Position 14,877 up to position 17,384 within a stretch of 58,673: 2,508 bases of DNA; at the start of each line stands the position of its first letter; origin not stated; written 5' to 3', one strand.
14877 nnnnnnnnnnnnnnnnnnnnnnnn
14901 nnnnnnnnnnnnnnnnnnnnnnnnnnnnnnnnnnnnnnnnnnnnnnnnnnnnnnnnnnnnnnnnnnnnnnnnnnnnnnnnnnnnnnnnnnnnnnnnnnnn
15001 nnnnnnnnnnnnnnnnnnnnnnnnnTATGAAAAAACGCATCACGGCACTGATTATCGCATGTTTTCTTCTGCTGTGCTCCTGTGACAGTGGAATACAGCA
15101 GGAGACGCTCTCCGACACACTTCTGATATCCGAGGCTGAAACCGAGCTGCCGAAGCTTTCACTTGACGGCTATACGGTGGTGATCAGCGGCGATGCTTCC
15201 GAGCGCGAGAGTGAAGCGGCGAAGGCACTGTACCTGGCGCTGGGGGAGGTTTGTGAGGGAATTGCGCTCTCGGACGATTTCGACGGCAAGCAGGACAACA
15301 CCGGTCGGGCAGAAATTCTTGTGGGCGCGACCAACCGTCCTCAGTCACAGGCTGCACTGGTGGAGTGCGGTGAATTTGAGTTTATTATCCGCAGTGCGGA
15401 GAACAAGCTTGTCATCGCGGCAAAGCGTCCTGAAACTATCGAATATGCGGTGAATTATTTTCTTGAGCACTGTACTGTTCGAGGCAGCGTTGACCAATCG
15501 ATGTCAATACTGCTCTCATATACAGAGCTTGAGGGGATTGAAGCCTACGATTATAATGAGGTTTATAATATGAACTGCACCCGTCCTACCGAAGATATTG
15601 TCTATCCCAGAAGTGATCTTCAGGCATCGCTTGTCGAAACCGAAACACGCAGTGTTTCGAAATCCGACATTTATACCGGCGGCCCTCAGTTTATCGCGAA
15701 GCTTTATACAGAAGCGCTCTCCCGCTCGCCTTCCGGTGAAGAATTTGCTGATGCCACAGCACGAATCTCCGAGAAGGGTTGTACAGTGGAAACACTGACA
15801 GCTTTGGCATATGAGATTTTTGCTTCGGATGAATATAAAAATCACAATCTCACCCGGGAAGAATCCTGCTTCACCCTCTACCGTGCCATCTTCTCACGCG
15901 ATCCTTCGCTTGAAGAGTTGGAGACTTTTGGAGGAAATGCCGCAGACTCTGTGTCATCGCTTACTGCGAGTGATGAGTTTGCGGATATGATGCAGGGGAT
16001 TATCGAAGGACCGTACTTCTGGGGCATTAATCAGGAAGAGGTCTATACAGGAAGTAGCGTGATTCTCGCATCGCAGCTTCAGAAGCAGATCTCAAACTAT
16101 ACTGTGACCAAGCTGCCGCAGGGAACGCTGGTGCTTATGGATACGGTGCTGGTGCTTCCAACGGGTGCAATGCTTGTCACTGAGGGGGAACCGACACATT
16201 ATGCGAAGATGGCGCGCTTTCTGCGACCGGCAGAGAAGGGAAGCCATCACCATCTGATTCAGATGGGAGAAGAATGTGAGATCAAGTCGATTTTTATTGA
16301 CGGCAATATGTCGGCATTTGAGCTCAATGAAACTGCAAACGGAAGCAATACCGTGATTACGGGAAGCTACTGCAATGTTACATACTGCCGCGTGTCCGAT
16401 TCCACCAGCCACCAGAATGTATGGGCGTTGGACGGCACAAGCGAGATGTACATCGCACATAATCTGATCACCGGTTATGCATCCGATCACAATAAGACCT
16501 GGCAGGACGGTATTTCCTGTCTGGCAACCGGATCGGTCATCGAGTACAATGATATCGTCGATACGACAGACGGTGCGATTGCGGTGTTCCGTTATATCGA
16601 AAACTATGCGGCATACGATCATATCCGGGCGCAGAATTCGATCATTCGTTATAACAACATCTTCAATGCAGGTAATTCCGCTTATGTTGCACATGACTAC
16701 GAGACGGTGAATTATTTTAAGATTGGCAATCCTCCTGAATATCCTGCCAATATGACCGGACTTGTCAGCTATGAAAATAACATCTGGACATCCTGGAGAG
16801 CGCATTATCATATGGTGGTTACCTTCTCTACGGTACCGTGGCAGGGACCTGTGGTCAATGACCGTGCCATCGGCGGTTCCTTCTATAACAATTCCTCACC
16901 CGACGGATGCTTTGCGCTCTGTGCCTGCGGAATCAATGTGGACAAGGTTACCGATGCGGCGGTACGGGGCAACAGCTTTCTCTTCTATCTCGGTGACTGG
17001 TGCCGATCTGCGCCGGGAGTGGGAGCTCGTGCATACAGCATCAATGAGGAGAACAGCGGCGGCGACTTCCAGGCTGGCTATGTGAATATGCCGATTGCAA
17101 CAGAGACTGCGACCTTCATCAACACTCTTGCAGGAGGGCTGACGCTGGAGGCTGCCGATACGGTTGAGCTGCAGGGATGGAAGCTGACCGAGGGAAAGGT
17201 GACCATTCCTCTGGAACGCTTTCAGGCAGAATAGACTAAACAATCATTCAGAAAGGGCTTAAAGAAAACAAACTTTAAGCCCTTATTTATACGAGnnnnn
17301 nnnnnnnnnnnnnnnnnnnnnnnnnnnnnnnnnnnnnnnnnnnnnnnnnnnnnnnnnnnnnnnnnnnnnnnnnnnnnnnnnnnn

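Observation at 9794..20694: Modular lipoprotein locus: three lipoproteins share an N-terminal ~100-aa module around a DeoR regulator, an orphan giant SBP and a beta-helix paralog pair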

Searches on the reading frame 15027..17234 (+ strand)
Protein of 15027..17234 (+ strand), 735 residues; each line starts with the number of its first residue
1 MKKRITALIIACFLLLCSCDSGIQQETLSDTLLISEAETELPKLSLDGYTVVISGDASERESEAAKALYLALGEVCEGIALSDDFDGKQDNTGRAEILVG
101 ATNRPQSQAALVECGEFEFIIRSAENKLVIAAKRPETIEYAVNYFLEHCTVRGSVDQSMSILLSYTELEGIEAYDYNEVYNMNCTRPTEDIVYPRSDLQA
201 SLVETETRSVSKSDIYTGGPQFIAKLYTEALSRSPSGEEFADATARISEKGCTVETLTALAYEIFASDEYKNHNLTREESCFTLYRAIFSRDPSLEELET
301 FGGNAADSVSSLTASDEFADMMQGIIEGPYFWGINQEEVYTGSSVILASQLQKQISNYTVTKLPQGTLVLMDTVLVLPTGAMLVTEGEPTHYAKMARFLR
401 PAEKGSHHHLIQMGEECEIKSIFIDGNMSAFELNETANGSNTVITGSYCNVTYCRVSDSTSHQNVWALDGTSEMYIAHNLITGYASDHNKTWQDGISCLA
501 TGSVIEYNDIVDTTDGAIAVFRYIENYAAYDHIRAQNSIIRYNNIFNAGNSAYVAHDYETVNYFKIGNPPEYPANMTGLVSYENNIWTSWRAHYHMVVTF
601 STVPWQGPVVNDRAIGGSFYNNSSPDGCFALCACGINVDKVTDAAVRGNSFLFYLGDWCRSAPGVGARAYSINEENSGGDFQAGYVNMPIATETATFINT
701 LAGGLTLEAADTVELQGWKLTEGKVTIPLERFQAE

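Call 3: search_protein_families(library=pfam, proteins=[window:15027-17234:+], max_evalue=0.1)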
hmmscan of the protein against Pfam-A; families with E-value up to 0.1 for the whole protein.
window:15027-17234:+ (735 aa): 1 family
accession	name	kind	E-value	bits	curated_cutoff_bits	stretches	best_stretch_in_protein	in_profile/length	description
PF13946.11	DUF4214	-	0.0045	17.5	23.2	0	263-304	3-47/72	Domain of unknown function (DUF4214)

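Call 4: search_protein_families(library=ncbifam, proteins=[window:15027-17234:+], max_evalue=0.1)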
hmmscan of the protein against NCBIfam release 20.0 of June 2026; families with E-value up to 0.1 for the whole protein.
window:15027-17234:+ (735 aa): 0 families

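Call 16: find_homologous_proteins(query=window:15027-17234:+, max_evalue=0.001)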
Query window:15027-17234:+ (735 aa): 31 proteins with E <= 0.001 among 8000 candidates.
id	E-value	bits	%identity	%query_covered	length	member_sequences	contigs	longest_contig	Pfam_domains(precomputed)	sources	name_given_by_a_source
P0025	0.0e+0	1669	99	100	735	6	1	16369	-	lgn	-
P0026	0.0e+0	1455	85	100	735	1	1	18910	-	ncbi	-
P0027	0.0e+0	1268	77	98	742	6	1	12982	-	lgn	-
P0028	4.2e-266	903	60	93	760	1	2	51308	-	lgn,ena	-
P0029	3.1e-251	854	54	100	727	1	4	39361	PF13946.12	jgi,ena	-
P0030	6.2e-250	850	54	99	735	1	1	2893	-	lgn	-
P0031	6.0e-242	823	53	100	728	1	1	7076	PF13946.12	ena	-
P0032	5.7e-217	741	59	75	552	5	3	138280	-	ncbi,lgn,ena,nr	ncbi:MAG: hypothetical protein IJA85_04525 [Clostridia bacterium]|nr:hypothetical protein [Clostridi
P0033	5.8e-216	737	50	96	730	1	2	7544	-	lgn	-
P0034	1.0e-179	617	51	75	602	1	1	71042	PF13946.12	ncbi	-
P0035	1.7e-178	613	49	80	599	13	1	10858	-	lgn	-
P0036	5.8e-178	612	51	75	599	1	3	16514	PF13946.12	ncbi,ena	-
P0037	4.8e-177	609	51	75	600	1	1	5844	PF13946.12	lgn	-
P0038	2.2e-155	537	39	100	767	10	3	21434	-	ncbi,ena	-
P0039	2.4e-151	524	40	95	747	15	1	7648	-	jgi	-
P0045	1.0e-87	313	37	67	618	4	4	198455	PF13946.12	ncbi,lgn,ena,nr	ncbi:MAG: hypothetical protein IJA85_00590 [Clostridia bacterium]|nr:hypothetical protein [Clostridi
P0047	2.5e-24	104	27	60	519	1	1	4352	PF13946.12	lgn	-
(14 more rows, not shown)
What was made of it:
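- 15684..16007 (+): DUF4214-like helical domain of B (residues 220-327). Pfam DUF4214 sub-threshold in B (call 3) but on record for several orthologs (call 16).
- On DUF4214: PF13946 is on record for seven homologs (call 16).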

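Call 51: predict_structure(alignment_id=A4)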
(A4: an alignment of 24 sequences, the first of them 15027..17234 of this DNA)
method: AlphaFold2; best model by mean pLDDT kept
length: 735 residues; sequences in the alignment: 24
mean_pLDDT: 85.6   pTM: 0.84
mean pLDDT of the five models: 85.6, 85.5, 85.2, 84.9, 84.2
residues with pLDDT >= 90: 435; 70-90: 191; 50-70: 55; < 50: 54
segments of 3 or more residues with pLDDT < 50: 1-4, 11-40, 173-182, 564-567, 700-703
pLDDT, mean of each block of 10 residues (from residue 1): 49 37 26 33 84 86 93 92 70 87 88 87 92 88 91 85 82 45 70 92 91 91 97 94 94 98 98 97 98 96 95 96 91 92 96 97 98 98 97 98 94 97 97 89 96 97 93 94 91 93 95 94 70 83 94 90 52 85 94 90 79 86 80 87 94 78 77 91 91 70 57 88 94 82
secondary structure, 60 per line:
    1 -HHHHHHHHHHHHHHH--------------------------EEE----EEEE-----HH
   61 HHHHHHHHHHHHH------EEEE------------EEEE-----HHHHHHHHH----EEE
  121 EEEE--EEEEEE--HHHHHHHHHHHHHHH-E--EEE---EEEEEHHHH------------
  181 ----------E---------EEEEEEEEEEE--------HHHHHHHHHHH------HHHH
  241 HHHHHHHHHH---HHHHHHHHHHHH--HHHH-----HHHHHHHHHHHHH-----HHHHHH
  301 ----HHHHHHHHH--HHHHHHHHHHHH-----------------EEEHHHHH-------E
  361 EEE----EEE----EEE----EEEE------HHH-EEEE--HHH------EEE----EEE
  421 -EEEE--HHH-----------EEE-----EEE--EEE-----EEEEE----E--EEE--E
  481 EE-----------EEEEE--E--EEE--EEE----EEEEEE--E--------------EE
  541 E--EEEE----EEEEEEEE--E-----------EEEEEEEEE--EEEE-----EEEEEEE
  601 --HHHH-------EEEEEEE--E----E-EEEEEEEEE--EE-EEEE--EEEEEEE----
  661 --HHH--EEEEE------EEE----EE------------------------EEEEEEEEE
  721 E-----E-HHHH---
elements in order (helices of 4 or more, strands of 3 or more residues): H2-16 E43-45 E50-53 H59-73 E80-83 E96-99 H105-113 E118-124 E127-132 H135-149 E154-156 E160-164 H165-168 E201-211 H220-230 H237-250 H254-265 H268-271 H277-289 H295-300 H305-313 H316-327 E345-347 H348-352 E360-363 E368-370 E375-377 E382-385 E396-399 E411-413 E418-420 E422-425 E442-444 E450-452 E455-457 E463-467 E475-477 E480-482 E494-498 E504-506 E509-511 E516-521 E539-541 E544-547 E552-559 E574-582 E585-588 E594-600 H603-606 E614-620 E630-638 E644-647 E650-656 E668-672 E679-681 E712-721 H729-732
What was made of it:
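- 15027..17234 (+): Gene B: 735-aa lipoprotein, made of module + DUF4214-like helical domain + right-handed beta-helix. AF2 pLDDT 85.6, pTM 0.84 (call 51).
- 15684..16007 (+): Helices in the AF2 model (call 51).
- On GH20b/GH67N/NAGLU_N-type accessory domain superfamily: In B it is followed by a low-confidence linker, then DUF4214 and a beta-helix (call 51).
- On Pectin-lyase-fold CAZymes (B, B2): AF2 pLDDT 85.6 (call 51).
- On DUF4214: The region is helical in the model (call 51).
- In the B model the module is flanked by low-confidence linkers (call 51).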

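Call 53: search_solved_structures(query=A4, max_evalue=10, show_alignments=2)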
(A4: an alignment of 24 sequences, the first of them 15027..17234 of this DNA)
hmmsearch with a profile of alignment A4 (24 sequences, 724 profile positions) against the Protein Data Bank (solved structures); distinct sequences matched with E-value up to 10: 1.
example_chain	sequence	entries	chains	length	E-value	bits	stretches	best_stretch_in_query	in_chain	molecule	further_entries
12np_B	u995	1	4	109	0.96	10.9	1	435-476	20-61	Secreted and transmembrane protein 1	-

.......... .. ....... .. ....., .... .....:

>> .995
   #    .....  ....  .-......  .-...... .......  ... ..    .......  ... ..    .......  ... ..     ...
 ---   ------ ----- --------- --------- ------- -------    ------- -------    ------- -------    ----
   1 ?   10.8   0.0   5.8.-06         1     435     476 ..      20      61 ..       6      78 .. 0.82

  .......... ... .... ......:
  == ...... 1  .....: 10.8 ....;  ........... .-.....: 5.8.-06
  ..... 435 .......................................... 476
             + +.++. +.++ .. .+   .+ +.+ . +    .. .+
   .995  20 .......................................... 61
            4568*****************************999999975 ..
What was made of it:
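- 15027..17234 (+): No PDB sequence relatives (call 53).
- On Pectin-lyase-fold CAZymes (B, B2): A profile searched against PDB sequences finds nothing (call 53).
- There is no sequence match to any CAZy-type family (calls 3, 53).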

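Call 64: find_encoding_contigs(protein=P0028, flank=8000, max_places=1)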
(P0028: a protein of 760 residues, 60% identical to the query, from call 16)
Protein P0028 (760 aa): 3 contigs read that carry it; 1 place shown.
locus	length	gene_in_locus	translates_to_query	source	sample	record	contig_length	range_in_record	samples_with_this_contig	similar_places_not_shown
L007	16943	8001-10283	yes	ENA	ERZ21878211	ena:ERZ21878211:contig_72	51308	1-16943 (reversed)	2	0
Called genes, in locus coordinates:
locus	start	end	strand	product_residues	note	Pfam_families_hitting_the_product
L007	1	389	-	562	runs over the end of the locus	PF03814:KdpA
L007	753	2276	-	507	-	PF00251:Glyco_hydro_32N, PF04616:Glyco_hydro_43 (faint)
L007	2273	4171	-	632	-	PF07944:Beta-AFase-like_GH127_cat, PF20736:Glyco_hydro127M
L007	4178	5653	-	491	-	-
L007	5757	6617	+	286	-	PF10114:PocR, PF12833:HTH_18, PF00165:HTH_AraC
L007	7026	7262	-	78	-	-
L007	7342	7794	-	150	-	PF20935:DUF6847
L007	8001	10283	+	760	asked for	-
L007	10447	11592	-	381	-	PF13793:Pribosyltran_N, PF00156:Pribosyltran, PF14572:Pribosyl_synth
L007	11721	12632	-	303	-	-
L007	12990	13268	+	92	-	-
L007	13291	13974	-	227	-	PF00953:Glycos_transf_4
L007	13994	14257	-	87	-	-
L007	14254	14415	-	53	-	-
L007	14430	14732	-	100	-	PF01261:AP_endonuc_2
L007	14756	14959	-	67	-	PF00160:Pro_isomerase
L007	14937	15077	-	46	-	-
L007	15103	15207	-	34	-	-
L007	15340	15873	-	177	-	PF14323:GxGYxYP_C (weak)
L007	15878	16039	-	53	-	PF14323:GxGYxYP_C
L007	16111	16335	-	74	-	-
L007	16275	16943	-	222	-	?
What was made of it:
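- GxGYxYP fragments lie near the B ortholog in L007 (call 64).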

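Call 65: find_encoding_contigs(protein=P0029, flank=8000, max_places=1)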
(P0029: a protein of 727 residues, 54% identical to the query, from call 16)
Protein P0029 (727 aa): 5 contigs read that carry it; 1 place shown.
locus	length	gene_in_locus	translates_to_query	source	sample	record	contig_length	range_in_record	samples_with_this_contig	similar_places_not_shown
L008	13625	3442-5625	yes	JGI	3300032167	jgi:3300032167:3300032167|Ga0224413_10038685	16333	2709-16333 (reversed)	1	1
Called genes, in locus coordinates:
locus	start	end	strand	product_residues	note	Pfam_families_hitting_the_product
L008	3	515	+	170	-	?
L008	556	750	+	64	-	-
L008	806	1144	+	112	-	-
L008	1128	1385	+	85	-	-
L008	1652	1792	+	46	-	PF08220:HTH_DeoR (weak)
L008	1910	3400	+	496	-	-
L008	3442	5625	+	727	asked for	PF13946:DUF4214 (faint)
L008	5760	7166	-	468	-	-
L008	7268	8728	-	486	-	PF13416:SBP_bac_8 (faint)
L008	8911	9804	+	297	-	PF12833:HTH_18, PF00165:HTH_AraC (weak)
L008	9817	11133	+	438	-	PF00370:FGGY_N, PF02782:FGGY_C (weak)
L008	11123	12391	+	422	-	-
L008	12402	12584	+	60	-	-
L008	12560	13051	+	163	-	-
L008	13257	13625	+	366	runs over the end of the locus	PF08240:ADH_N, PF16912:Glu_dehyd_C, PF00107:ADH_zinc_N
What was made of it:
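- A DeoR fragment precedes SBP-B in L008 (call 65).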

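Call 66: find_encoding_contigs(protein=P0034, flank=8000, max_places=1)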
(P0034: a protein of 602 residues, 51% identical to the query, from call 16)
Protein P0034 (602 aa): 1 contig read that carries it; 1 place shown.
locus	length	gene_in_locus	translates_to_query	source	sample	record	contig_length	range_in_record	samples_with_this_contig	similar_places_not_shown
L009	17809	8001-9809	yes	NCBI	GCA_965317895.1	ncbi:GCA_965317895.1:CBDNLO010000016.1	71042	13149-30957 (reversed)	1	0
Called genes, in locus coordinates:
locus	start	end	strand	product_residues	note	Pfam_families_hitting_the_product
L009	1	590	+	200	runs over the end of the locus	PF02915:Rubrerythrin, PF21349:RUBY_RBDX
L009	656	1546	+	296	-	PF19700:DUF6198 (weak), PF02588:YitT_membrane, PF10035:DUF2179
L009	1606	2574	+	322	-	PF00356:LacI, PF00532:Peripla_BP_1, PF13377:Peripla_BP_3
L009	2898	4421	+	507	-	PF04616:Glyco_hydro_43 (weak), PF00251:Glyco_hydro_32N, PF22847:Glyco_hydro_43_rel (faint), PF04616:Glyco_hydro_43 (weak)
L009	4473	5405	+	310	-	PF00528:BPD_transp_1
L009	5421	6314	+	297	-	PF00528:BPD_transp_1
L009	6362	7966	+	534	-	PF01547:SBP_bac_1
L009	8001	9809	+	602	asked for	PF13946:DUF4214 (faint)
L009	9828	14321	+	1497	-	-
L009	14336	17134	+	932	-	PF01074:Glyco_hydro_38N, PF09261:Alpha-mann_mid, PF07748:Glyco_hydro_38C, PF17677:Glyco_hydro38C2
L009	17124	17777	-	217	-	PF00702:Hydrolase, PF12710:HAD, PF13419:HAD_2, PF13242:Hydrolase_like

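Call 69: find_related_loci(query=A4, collection=genome_contigs, flank=8000)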
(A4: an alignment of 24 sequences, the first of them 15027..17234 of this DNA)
Query A4 (735 aa) in genome_contigs; peptide patterns used: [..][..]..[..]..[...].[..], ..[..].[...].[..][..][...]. (x = any residue, [..] = any of these).
48 stretches matched a pattern; 33 encode a relative of the query (tblastn E <= 1e-3); 32 distinct loci.
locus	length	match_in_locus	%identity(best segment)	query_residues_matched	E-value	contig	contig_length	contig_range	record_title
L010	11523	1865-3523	51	186-735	0e+0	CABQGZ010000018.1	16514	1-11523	MAG TPA_asm: uncultured Lachnospiraceae bacterium isolate MGYG-HGUT-00574 genome assembly, contig: GUT_GENOME017737_18,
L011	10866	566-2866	39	1-735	4e-164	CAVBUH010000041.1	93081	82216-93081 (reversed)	Selenomonadaceae bacterium isolate SID5428-1_cleanbin_000005 genome assembly, contig: Spades_SID5428-1_contig_132, whole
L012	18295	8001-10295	39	1-735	2e-157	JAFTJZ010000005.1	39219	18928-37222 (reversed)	MAG: Clostridia bacterium isolate RGIG3888 Roe_deer_Cecum-2__c644, whole genome shotgun sequence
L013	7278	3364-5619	40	1-732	2e-156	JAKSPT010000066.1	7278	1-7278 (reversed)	MAG: Lachnospiraceae bacterium isolate Horse_feces210 MAG210_66, whole genome shotgun sequence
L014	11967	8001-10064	41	48-724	6e-145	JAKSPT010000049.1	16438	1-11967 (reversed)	MAG: Lachnospiraceae bacterium isolate Horse_feces210 MAG210_49, whole genome shotgun sequence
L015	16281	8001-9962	41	94-732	2e-149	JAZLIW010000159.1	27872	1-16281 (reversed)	MAG: Eubacteriales bacterium isolate T1900044969_TA20190031.MAGScoT_cleanbin_000043 SGB_4027_k141_225725, whole genome s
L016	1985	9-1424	44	278-734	1e-121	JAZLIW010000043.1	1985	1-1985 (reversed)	MAG: Eubacteriales bacterium isolate T1900044969_TA20190031.MAGScoT_cleanbin_000043 SGB_4027_k141_2381613, whole genome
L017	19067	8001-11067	38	206-703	6e-97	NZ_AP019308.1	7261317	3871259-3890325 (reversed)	Paenibacillus baekrokdamisoli strain KCTC 33723 chromosome, complete genome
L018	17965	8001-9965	32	1-698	1e-95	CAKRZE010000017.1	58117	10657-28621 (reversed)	MAG: uncultured Eubacteriales bacterium isolate REFINED_METABAT215_TOP10_CONTIGS_1500_ASSEMBLY_K77_MERGED__Hadza_MoBio_h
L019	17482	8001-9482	37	210-703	2e-91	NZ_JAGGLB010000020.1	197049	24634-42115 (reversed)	Paenibacillus eucommiae strain DSM 26048 Ga0454136_20, whole genome shotgun sequence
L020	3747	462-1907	35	206-685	3e-91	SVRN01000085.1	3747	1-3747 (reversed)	MAG: Oscillospiraceae bacterium isolate SIG644 NODE_330747_length_3747_cov_12.446409, whole genome shotgun sequence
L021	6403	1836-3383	33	209-726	3e-87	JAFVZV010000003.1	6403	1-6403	MAG: Clostridia bacterium isolate RGIG5545 Sheep_Colon.Co__c17227, whole genome shotgun sequence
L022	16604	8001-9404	35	218-685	1e-80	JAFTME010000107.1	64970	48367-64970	MAG: Clostridia bacterium isolate RGIG3945 Roe_deer_Cecum-3__c419696, whole genome shotgun sequence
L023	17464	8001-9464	33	206-699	7e-65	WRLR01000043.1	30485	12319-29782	MAG: Oscillospiraceae bacterium isolate Th196P3bin33 Ga0099364_10002320, whole genome shotgun sequence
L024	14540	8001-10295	39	1-735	1e-156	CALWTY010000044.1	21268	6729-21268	MAG: uncultured Clostridia bacterium isolate BRZ_CP__bin94 genome assembly, contig: BRZ_CP__NODE_3357_length_21268_cov_5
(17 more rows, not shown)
